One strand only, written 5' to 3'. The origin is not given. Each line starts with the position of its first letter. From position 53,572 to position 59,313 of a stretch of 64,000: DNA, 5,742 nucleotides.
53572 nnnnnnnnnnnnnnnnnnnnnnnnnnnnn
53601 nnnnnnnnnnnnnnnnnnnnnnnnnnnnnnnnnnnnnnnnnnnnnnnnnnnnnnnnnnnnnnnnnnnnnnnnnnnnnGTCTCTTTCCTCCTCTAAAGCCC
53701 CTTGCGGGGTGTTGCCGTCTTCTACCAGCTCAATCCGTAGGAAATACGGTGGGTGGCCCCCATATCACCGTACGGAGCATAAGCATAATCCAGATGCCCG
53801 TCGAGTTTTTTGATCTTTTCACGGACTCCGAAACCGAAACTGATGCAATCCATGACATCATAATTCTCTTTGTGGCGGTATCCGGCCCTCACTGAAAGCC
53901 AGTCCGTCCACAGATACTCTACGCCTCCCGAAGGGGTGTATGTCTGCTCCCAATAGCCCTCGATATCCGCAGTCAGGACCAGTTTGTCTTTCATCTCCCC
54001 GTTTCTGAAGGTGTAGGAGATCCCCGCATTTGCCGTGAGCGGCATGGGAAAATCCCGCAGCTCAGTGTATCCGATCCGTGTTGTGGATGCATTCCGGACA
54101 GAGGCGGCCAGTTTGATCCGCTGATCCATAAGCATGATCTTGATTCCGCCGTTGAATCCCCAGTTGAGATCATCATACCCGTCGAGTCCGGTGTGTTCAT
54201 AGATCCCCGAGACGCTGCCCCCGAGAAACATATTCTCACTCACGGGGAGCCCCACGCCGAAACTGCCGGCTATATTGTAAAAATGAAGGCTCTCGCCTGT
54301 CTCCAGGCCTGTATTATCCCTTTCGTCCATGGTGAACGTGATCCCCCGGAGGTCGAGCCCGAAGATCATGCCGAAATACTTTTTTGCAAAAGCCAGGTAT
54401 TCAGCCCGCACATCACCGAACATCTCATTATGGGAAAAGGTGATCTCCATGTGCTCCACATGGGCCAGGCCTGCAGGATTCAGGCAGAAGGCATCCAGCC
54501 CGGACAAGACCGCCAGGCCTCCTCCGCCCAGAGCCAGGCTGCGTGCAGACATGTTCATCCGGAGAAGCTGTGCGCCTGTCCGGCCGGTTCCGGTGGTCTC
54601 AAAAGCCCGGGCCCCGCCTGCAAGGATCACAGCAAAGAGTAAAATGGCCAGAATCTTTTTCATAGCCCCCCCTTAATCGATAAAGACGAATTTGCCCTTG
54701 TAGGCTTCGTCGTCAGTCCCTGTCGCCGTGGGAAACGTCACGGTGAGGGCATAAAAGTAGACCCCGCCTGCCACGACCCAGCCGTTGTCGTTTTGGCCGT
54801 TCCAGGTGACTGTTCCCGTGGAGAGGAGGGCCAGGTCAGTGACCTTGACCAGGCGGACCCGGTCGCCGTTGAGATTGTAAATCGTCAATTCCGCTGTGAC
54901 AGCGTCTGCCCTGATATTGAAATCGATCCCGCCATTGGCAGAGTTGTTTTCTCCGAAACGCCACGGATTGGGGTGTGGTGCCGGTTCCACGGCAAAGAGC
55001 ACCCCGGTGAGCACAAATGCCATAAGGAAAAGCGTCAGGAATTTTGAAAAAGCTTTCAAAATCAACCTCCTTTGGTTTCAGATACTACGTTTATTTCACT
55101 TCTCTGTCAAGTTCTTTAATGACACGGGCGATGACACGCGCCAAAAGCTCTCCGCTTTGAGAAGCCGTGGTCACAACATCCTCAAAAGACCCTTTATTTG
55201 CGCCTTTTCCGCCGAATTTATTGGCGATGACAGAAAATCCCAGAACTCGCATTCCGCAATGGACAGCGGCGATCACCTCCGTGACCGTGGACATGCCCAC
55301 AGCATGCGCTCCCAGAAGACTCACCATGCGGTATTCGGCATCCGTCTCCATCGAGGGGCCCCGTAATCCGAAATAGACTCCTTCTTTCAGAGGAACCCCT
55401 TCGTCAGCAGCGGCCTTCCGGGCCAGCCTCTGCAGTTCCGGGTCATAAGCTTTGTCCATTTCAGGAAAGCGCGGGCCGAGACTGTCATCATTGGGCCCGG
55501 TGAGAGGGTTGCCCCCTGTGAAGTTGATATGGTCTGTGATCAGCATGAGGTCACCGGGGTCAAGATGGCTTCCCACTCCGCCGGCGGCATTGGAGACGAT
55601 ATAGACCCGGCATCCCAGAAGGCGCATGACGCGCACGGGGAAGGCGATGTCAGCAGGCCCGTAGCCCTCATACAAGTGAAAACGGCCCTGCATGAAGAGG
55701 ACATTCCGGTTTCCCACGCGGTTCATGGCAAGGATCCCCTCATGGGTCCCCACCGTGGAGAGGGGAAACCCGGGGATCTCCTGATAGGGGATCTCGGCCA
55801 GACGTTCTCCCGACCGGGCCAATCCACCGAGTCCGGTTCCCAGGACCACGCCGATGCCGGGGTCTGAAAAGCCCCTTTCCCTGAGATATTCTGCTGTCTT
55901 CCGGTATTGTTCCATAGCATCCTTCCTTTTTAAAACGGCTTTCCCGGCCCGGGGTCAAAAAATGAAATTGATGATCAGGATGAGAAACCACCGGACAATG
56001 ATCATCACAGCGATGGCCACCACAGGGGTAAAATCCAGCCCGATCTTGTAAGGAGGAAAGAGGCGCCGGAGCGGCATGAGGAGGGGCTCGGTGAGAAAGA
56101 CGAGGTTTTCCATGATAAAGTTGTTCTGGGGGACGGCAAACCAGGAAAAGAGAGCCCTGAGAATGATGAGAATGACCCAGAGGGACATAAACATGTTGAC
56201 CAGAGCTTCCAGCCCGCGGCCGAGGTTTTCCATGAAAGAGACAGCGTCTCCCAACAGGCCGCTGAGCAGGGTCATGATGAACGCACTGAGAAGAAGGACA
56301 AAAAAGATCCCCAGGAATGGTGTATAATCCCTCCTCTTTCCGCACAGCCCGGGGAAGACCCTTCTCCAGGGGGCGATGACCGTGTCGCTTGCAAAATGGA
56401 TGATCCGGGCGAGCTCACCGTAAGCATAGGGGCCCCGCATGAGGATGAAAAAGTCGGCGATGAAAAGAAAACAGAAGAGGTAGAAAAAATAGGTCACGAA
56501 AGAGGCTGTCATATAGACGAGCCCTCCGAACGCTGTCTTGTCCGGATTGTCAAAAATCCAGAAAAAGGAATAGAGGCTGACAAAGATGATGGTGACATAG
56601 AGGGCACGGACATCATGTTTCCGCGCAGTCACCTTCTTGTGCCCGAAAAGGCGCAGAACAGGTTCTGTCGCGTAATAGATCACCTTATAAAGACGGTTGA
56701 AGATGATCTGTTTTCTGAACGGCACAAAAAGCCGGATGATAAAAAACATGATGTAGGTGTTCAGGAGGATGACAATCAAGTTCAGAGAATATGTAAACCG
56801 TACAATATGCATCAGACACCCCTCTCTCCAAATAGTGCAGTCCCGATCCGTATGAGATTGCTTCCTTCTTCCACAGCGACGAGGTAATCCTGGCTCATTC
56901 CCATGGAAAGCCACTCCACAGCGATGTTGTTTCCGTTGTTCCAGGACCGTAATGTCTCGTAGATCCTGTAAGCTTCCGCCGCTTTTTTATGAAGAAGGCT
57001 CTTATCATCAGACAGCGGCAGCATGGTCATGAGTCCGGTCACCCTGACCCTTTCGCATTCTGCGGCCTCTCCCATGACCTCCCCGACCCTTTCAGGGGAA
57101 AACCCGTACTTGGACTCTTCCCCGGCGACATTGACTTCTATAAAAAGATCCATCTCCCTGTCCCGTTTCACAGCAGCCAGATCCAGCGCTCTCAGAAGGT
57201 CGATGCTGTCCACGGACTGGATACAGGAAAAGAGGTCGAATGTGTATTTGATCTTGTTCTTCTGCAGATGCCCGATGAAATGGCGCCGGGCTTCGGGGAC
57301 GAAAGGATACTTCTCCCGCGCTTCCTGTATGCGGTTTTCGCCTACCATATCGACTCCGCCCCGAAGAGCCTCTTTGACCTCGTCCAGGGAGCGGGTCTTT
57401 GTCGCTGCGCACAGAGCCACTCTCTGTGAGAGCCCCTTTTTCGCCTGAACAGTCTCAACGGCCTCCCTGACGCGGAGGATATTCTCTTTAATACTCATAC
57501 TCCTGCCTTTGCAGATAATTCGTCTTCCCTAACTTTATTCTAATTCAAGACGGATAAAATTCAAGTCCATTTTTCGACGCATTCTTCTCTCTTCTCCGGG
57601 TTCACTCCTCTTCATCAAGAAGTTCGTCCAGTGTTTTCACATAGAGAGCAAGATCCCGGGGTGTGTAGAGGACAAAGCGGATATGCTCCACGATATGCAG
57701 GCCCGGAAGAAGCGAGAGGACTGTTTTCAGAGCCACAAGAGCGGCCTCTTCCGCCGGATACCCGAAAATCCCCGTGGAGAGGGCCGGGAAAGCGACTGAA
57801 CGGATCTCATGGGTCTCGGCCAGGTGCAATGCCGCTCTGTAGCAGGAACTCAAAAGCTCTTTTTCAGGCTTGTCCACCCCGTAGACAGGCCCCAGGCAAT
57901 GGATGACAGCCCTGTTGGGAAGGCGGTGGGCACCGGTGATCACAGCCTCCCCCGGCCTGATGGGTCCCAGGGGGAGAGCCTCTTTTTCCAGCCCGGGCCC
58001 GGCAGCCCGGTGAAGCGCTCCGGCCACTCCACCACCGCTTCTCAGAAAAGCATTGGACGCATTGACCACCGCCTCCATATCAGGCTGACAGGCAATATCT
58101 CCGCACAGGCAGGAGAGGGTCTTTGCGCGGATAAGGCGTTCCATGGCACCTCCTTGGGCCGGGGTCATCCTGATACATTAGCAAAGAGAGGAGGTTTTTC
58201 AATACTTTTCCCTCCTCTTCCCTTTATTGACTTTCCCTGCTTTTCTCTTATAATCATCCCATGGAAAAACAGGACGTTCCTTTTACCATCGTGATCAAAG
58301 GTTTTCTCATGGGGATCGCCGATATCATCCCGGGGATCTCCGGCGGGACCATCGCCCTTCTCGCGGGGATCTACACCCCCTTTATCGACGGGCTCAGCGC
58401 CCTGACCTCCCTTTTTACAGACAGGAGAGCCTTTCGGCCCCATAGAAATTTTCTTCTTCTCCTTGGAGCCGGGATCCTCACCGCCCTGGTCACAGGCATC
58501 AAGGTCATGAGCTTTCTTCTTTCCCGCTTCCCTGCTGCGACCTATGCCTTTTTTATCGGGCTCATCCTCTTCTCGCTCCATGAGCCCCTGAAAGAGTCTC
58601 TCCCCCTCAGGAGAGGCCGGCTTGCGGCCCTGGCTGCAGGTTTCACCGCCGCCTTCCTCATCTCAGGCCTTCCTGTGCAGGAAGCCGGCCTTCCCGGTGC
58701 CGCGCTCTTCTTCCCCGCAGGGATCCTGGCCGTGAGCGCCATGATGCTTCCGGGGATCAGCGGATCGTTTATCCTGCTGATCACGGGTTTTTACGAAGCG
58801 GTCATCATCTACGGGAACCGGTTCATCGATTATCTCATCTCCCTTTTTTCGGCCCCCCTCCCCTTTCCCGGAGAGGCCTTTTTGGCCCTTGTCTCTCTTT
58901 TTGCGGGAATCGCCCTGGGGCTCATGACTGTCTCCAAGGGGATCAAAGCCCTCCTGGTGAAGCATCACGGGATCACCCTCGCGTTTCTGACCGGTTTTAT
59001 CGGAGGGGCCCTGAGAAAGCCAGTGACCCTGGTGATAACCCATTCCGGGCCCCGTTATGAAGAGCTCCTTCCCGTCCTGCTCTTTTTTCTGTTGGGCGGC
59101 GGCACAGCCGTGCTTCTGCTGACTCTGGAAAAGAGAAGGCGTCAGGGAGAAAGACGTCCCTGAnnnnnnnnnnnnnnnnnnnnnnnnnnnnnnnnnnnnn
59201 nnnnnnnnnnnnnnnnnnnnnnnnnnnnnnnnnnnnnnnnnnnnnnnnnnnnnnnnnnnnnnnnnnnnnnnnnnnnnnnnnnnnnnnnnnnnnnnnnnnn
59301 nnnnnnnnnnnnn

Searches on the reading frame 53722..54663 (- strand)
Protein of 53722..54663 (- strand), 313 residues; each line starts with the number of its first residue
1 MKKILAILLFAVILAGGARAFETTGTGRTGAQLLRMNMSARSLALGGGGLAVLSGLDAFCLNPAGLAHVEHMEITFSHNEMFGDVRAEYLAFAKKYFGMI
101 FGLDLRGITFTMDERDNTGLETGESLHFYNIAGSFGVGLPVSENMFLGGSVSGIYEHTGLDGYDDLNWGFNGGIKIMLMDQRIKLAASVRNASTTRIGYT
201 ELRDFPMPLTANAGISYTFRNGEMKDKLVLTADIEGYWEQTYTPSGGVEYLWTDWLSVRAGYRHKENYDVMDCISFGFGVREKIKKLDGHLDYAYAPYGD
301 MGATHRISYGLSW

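Call 69: search_protein_families(library=pfam, proteins=[window:53722-54663:-], max_evalue=0.0001)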
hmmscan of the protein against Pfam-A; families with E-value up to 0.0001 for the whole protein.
window:53722-54663:- (313 aa): 1 family
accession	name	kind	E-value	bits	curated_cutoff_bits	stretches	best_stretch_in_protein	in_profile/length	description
PF00593.30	TonB_dep_Rec_b-barrel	-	1.9e-05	25.2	27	1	122-262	110-237/436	TonB dependent receptor-like, beta-barrel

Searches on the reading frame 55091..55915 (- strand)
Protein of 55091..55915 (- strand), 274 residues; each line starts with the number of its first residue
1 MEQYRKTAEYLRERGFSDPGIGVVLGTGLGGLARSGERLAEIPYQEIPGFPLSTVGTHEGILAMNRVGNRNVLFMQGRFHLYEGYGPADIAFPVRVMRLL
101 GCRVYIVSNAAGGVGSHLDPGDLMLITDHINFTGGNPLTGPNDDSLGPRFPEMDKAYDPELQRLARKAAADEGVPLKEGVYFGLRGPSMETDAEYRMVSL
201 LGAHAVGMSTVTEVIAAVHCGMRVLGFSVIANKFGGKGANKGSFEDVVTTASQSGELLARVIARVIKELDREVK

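Call 69: search_protein_families(library=pfam, proteins=[window:55091-55915:-], max_evalue=0.0001)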
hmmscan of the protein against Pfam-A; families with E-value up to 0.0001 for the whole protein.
window:55091-55915:- (274 aa): 1 family
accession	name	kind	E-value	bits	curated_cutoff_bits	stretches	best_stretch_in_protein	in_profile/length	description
PF01048.26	PNP_UDP_1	-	5e-53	180.3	25.1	1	21-267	2-233/233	Phosphorylase superfamily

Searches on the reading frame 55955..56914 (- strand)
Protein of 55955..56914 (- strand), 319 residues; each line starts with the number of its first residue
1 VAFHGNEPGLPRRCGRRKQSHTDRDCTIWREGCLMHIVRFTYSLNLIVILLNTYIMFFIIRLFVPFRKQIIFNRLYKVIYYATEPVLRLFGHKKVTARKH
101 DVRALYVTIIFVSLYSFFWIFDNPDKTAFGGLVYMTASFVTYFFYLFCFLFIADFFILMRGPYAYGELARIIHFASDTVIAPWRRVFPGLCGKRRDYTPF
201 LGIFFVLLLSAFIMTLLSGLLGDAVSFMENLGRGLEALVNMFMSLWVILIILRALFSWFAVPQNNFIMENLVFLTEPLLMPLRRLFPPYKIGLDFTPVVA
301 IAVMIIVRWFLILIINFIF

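Call 69: search_protein_families(library=pfam, proteins=[window:55955-56914:-], max_evalue=0.0001)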
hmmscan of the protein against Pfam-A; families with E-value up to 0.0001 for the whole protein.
window:55955-56914:- (319 aa): 1 family
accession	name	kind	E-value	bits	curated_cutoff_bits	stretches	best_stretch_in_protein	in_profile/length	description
PF02325.22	YGGT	-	5.3e-21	75.2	27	1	241-311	2-70/70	YGGT family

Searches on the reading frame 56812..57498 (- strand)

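Call 69: search_protein_families(library=pfam, proteins=[window:56812-57498:-], max_evalue=0.0001)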
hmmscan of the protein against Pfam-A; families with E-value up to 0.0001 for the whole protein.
window:56812-57498:- (228 aa): 1 family
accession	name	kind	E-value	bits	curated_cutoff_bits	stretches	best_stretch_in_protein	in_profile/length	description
PF01168.26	Ala_racemase_N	-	1.4e-22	80.9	24.1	1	24-225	18-218/220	Alanine racemase, N-terminal domain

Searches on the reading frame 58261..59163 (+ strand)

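Call 69: search_protein_families(library=pfam, proteins=[window:58261-59163:+], max_evalue=0.0001)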
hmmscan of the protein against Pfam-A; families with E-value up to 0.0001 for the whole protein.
window:58261-59163:+ (300 aa): 1 family
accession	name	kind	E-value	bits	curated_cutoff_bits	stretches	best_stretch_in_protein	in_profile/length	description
PF04018.18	VCA0040-like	-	1.3e-49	169.4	26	1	17-255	1-229/246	Undecaprenyl phosphate translocase-like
